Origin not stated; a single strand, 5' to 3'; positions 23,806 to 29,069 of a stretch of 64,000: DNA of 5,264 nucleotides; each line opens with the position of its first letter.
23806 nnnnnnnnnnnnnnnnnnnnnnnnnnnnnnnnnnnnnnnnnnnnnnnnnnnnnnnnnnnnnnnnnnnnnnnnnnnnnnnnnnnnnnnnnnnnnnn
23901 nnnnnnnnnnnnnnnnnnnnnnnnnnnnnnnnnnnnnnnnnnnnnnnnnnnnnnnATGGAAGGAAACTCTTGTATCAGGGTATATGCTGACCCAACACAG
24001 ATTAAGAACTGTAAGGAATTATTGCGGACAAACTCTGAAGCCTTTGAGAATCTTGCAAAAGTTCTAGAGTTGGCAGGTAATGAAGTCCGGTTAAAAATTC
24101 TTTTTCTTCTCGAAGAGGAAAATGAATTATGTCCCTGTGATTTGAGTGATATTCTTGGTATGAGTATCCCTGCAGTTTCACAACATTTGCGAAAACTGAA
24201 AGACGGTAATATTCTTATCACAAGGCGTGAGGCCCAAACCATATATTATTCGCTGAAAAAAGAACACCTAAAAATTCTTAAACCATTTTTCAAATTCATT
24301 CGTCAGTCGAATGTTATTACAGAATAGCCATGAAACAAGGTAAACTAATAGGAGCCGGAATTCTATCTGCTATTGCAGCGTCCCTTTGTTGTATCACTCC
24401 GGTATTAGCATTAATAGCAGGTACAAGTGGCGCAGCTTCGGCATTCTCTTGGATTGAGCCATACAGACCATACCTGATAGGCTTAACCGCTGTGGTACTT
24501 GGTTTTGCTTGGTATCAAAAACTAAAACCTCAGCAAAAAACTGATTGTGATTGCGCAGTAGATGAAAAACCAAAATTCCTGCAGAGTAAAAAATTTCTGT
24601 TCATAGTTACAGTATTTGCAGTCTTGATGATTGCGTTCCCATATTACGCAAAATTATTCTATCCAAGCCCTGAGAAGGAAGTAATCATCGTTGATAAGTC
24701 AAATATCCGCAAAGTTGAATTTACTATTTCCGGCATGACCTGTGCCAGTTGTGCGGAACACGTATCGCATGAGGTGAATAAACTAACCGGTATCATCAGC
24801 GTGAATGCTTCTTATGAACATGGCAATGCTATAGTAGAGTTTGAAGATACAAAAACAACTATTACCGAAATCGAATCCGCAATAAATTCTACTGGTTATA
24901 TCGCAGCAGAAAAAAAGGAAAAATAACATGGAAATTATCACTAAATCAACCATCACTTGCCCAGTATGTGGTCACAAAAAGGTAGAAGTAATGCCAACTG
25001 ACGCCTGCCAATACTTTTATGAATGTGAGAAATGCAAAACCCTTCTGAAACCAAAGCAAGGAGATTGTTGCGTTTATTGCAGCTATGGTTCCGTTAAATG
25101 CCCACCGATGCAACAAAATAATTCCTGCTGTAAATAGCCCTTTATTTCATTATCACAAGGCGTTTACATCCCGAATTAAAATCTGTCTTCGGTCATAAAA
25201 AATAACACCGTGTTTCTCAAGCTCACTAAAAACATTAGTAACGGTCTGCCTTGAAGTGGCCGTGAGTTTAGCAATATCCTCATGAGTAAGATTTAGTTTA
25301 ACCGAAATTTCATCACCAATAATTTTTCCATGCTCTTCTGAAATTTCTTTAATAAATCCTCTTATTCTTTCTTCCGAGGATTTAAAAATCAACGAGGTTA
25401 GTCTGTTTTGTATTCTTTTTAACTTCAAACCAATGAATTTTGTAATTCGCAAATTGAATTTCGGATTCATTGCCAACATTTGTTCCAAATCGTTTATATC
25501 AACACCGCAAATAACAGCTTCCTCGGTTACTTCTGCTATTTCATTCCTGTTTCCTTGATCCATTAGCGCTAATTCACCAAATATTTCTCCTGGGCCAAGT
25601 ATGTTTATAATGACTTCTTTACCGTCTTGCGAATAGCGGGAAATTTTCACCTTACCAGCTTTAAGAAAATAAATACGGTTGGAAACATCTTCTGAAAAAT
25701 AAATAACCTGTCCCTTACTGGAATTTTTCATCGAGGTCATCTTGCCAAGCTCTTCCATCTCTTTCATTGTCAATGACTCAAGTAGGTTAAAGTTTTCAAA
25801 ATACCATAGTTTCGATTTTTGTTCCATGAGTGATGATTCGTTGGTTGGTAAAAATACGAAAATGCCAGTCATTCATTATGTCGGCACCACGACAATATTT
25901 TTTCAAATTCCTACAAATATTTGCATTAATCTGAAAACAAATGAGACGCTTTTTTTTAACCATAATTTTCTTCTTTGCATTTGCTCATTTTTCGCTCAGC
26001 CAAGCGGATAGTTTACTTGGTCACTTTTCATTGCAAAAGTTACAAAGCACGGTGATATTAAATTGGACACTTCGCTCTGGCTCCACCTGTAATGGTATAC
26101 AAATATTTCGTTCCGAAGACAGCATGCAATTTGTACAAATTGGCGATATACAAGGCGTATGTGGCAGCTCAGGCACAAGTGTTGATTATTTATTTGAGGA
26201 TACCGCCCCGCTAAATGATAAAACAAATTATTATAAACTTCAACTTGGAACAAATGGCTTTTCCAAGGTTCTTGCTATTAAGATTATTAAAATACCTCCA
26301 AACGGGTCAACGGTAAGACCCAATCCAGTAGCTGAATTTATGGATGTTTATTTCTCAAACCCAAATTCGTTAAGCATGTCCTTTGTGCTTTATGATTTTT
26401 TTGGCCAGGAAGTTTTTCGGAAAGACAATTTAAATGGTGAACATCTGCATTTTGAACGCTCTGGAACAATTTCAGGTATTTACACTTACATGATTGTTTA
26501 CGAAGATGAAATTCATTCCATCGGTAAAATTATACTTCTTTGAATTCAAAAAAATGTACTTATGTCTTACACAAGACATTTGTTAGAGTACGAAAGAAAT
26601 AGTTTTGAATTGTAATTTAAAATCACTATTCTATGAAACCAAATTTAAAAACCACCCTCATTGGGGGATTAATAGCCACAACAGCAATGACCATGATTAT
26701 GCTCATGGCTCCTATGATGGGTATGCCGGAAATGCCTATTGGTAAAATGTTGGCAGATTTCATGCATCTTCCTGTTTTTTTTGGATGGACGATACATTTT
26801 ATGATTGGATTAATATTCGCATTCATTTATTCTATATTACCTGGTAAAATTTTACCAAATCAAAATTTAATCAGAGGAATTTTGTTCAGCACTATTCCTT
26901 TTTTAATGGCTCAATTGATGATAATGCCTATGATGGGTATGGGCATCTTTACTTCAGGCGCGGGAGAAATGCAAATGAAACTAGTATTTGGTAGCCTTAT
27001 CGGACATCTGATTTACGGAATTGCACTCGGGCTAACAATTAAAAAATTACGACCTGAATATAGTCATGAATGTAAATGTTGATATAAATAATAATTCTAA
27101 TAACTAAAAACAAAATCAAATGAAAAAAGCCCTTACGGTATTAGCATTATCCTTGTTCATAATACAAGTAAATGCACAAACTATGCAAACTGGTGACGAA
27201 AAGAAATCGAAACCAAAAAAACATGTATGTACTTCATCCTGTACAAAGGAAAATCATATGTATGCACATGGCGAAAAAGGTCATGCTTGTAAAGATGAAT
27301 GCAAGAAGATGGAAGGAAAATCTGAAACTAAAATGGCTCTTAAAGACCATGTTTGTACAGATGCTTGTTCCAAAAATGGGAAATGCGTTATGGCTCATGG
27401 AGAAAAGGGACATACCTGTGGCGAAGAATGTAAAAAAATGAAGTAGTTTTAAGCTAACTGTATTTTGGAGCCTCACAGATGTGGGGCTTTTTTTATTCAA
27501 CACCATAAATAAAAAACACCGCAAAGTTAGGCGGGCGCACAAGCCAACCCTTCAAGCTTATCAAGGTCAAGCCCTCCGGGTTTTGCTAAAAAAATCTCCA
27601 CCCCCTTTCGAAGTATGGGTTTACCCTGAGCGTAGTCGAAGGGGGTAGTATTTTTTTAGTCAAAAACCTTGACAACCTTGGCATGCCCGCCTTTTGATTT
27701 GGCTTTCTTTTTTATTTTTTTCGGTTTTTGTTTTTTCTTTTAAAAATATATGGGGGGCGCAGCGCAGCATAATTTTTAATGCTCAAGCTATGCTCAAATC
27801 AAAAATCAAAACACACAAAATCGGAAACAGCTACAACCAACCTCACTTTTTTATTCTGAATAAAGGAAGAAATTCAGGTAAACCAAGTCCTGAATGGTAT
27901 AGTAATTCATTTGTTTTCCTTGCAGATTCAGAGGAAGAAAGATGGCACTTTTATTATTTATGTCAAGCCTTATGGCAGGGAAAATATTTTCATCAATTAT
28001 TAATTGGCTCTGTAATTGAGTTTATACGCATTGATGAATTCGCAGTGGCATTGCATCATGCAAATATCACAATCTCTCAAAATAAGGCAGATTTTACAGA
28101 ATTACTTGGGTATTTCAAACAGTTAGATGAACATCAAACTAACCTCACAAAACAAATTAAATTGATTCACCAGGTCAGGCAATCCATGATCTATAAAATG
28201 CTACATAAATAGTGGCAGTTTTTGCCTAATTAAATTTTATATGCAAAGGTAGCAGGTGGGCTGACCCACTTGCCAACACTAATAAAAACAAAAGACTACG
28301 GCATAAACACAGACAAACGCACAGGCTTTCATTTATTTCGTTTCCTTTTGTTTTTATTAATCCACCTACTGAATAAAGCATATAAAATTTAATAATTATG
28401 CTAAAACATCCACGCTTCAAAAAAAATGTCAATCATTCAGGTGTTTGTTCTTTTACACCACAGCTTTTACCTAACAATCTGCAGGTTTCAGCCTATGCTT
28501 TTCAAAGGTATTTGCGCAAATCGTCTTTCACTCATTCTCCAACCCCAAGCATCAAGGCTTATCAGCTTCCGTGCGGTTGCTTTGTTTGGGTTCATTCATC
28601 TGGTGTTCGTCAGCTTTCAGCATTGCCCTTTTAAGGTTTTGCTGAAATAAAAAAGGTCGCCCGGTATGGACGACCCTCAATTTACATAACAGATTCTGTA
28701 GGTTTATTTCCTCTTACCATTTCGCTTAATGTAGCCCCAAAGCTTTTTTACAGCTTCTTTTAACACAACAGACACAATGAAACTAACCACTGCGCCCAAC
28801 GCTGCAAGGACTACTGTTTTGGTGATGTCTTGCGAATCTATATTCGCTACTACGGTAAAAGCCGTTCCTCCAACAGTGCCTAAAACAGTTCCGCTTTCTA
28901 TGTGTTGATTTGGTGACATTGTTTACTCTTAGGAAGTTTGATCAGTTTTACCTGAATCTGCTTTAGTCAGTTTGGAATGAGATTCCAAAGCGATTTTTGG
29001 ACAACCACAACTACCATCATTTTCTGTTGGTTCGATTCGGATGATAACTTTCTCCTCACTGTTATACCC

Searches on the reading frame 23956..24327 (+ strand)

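Call 10: search_protein_families(library=pfam, proteins=[window:23956-24327:+], max_evalue=0.01)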
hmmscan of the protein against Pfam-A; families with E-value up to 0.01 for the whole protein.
window:23956-24327:+ (123 aa): 6 families
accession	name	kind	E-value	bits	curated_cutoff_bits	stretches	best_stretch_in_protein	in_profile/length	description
PF01022.26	HTH_5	-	2.9e-15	56.3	22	1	43-86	2-44/47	Bacterial regulatory protein, arsR family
PF13412.12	HTH_24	-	3.4e-08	33.4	21.9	1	42-86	2-46/48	Winged helix-turn-helix DNA-binding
PF12840.13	HTH_20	-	1.3e-05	25.5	27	1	41-87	2-48/51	Helix-turn-helix domain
PF13601.12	HTH_34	-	0.00098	19.7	27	1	44-85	1-42/80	Winged helix DNA-binding domain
PF01047.28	MarR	-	0.0027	18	24.6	1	43-85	3-45/59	MarR family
PF13545.12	HTH_Crp_2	-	0.0046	17.3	27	1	62-91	27-56/70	Crp-like helix-turn-helix domain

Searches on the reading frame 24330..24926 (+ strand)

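Call 9: search_protein_families(library=pfam, proteins=[window:24330-24926:+], max_evalue=0.01)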
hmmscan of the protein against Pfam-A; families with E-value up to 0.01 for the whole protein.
window:24330-24926:+ (198 aa): 3 families
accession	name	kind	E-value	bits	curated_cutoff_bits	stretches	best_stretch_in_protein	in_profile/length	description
PF02411.20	MerT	-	1.9e-18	67.1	32.9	1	6-111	11-116/116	MerT mercuric transport protein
PF00403.32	HMA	-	2.9e-14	53.7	24.8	1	131-190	2-61/62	Heavy-metal-associated domain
PF02417.20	Chromate_transp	-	0.0046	17.5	28.6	1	7-101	67-150/166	Chromate transporter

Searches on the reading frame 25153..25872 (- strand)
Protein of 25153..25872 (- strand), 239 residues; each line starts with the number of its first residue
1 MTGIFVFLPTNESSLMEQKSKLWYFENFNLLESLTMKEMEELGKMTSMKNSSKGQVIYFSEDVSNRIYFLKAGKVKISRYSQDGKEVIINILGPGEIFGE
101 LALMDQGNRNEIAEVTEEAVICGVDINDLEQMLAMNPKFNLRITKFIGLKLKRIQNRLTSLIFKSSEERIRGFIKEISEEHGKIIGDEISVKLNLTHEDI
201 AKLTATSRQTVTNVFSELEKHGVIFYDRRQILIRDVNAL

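Call 10: search_protein_families(library=pfam, proteins=[window:25153-25872:-], max_evalue=0.01)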
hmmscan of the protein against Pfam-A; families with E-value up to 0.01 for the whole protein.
window:25153-25872:- (239 aa): 3 families
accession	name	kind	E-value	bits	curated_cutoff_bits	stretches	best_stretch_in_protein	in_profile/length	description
PF00027.35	cNMP_binding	-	1.4e-20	73.5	27.5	1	51-134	4-87/89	Cyclic nucleotide-binding domain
PF13545.12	HTH_Crp_2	-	8.4e-14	51.7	27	1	169-239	2-67/70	Crp-like helix-turn-helix domain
PF00325.26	Crp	-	8.4e-06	25.8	21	1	193-224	1-32/32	Bacterial regulatory proteins, crp family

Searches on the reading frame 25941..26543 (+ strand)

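Call 10: search_protein_families(library=pfam, proteins=[window:25941-26543:+], max_evalue=0.01)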
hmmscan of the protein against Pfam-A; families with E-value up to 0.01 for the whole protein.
window:25941-26543:+ (200 aa): 1 family
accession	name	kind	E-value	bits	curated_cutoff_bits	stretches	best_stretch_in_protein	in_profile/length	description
PF18962.6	Por_Secre_tail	-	6.7e-05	23.5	27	1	127-198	3-74/75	Secretion system C-terminal sorting domain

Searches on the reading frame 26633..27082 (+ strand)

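Call 5: search_protein_families(library=pfam, proteins=[window:26633-27082:+], max_evalue=1)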
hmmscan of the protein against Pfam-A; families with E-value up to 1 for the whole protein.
window:26633-27082:+ (149 aa): 5 families
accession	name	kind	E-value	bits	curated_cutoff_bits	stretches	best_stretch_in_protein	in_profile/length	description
PF20587.3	DUF6789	-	1.2e-15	58.2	27.1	1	8-145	7-142/144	Family of unknown function (DUF6789)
PF11158.13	DUF2938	-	2.5e-09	37.3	31.4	1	48-132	59-143/150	Protein of unknown function (DUF2938)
PF07274.17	DUF1440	-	4.3e-05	24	34.7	1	49-131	54-132/135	Protein of unknown function (DUF1440)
PF03631.20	Virul_fac_BrkB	-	0.0037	17.4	33.7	1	9-96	124-210/259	Virulence factor BrkB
PF14715.11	FixP_N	-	0.19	11.9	24.9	1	51-69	22-40/48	N-terminal domain of cytochrome oxidase-cbb3, FixP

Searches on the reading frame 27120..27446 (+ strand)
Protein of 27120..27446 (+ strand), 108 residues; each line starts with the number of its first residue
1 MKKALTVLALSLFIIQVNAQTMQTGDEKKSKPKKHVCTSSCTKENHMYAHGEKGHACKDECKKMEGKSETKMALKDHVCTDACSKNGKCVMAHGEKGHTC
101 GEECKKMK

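Call 5: search_protein_families(library=pfam, proteins=[window:27120-27446:+], max_evalue=1)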
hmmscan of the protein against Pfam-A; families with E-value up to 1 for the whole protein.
window:27120-27446:+ (108 aa): 1 family
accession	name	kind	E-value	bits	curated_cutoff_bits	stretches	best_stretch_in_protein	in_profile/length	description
PF04736.17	Eclosion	-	0.029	14.5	25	1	35-67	11-43/61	Eclosion hormone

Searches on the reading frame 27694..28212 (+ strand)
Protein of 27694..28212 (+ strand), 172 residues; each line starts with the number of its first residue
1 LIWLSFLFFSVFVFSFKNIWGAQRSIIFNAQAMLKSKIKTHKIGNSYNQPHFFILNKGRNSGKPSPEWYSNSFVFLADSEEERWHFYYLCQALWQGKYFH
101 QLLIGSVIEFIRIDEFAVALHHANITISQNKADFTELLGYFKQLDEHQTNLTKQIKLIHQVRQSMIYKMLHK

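Call 5: search_protein_families(library=pfam, proteins=[window:27694-28212:+], max_evalue=1)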
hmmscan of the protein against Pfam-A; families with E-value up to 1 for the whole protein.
window:27694-28212:+ (172 aa): 1 family
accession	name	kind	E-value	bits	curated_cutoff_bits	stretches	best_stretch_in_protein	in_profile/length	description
PF22105.2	DUF6943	-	1.1e-40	139.3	27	1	38-167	1-130/131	Family of unknown function (DUF6943)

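Call 6: search_protein_families(library=ncbifam, proteins=[window:27694-28212:+], max_evalue=1)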
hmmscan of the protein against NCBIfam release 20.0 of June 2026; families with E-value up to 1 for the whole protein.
window:27694-28212:+ (172 aa): 0 families

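Call 28: search_protein_families(library=phrogs, proteins=[window:27694-28212:+], max_evalue=0.1)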
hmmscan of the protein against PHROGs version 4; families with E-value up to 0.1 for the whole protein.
window:27694-28212:+ (172 aa): 1 family
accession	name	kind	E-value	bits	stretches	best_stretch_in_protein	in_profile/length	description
phrog_18469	-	unknown function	0.079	14.1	0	120-169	38-87/151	-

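Call 58: search_protein_families(library=padloc, proteins=[window:27694-28212:+], max_evalue=0.01)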
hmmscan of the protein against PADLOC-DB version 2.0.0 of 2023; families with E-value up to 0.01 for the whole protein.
window:27694-28212:+ (172 aa): 0 families

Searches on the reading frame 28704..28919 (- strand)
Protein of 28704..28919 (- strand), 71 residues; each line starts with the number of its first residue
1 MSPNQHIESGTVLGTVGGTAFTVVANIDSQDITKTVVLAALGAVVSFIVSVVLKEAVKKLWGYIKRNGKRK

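Call 5: search_protein_families(library=pfam, proteins=[window:28704-28919:-], max_evalue=1)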
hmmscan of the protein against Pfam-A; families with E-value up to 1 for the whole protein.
window:28704-28919:- (71 aa): 2 families
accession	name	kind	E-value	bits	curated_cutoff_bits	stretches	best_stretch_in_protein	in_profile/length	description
PF02201.23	SWIB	-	0.035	14.3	25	1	53-68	20-35/74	SWIB/MDM2 domain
PF14012.11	DUF4229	-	0.064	13.7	27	1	23-53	20-49/68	Protein of unknown function (DUF4229)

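Call 6: search_protein_families(library=ncbifam, proteins=[window:28704-28919:-], max_evalue=1)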
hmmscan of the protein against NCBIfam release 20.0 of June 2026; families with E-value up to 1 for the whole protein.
window:28704-28919:- (71 aa): 5 families
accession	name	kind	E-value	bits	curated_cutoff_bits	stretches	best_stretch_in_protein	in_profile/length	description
NF001955.0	PRK00733.2-4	equivalog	0.0059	15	1059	1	19-59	503-545/736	sodium-translocating pyrophosphatase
NF041501.1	cola_mem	domain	0.0077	15.3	150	1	12-60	75-122/312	FGLLP motif-containing membrane protein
NF049989.1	CD0519_CD1768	subfamily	0.017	13.7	300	1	10-61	130-185/378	CD0519/CD1768 family membrane protein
NF053611.1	YiaD_Gzip_OmpA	equivalog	0.071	12.8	175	1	4-60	22-78/206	YiaD family glycine zipper/OmpA-like lipoprotein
NF058644.1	CurcmRedCuraProt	equivalog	0.074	12.1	440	1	11-49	120-159/336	NADPH-dependent curcumin/dihydrocurcumin reductase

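Call 28: search_protein_families(library=phrogs, proteins=[window:28704-28919:-], max_evalue=0.1)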
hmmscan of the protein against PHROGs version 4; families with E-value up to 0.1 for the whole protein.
window:28704-28919:- (71 aa): 5 families
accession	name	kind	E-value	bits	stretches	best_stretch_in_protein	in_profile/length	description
phrog_17055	-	unknown function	0.034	15.3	1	14-64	38-87/115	-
phrog_15596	-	head and packaging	0.036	15.5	1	7-52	58-103/113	minor head protein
phrog_31910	-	unknown function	0.046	14.6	1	23-64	8-48/162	-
phrog_9598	-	unknown function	0.05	14.7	1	20-62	33-75/130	-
phrog_13158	-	unknown function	0.063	14.5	1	22-62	19-61/72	-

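Call 58: search_protein_families(library=padloc, proteins=[window:28704-28919:-], max_evalue=0.01)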
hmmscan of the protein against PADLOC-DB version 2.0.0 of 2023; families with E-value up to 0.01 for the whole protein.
window:28704-28919:- (71 aa): 0 families
